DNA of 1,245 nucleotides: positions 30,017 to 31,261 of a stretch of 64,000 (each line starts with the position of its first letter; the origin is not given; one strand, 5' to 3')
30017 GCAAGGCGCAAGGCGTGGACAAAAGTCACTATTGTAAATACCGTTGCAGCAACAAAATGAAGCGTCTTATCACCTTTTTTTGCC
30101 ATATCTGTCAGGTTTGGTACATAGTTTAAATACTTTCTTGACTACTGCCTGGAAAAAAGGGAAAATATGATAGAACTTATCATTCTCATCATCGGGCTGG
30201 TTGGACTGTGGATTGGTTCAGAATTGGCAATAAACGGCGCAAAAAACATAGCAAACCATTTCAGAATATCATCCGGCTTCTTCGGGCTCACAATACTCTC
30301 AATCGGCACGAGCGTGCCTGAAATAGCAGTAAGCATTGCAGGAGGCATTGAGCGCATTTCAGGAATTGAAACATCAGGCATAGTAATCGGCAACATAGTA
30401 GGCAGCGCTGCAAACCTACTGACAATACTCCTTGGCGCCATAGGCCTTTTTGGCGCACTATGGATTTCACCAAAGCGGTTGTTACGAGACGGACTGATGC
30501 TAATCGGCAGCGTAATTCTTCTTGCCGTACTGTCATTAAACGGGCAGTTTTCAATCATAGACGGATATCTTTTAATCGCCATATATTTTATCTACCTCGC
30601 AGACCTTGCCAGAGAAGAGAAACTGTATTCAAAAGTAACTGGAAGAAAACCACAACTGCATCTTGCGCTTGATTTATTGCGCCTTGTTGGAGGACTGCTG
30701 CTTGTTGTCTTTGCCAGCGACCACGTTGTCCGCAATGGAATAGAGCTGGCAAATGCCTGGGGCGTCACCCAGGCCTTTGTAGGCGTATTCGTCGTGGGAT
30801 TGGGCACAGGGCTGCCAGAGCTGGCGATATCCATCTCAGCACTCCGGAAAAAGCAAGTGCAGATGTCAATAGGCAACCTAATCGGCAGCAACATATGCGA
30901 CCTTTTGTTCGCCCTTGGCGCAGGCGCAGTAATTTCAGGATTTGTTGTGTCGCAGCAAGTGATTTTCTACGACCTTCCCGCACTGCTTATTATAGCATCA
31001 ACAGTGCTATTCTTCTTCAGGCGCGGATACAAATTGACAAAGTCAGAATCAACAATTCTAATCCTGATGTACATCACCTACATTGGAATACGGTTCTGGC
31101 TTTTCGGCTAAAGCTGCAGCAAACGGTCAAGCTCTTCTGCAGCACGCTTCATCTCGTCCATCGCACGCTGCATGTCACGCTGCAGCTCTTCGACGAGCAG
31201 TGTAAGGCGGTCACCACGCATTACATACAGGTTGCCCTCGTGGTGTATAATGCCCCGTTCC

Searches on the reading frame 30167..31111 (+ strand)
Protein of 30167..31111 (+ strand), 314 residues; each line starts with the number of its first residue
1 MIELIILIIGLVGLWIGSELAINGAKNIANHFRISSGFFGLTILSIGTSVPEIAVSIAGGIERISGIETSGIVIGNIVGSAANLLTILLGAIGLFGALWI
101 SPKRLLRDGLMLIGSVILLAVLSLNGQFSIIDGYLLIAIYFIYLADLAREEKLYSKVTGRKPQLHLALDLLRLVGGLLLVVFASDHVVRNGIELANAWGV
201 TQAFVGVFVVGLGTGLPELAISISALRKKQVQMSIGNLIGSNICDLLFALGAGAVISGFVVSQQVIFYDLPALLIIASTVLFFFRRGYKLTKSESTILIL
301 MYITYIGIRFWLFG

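Call 19: search_protein_families(library=pfam, proteins=[window:30167-31111:+], max_evalue=0.001)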
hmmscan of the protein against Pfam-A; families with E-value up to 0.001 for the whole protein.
window:30167-31111:+ (314 aa): 1 family
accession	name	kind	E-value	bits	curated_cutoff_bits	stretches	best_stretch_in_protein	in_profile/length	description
PF01699.29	Na_Ca_ex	-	9.6e-47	159.2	24.9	2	171-311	4-151/151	Sodium/calcium exchanger protein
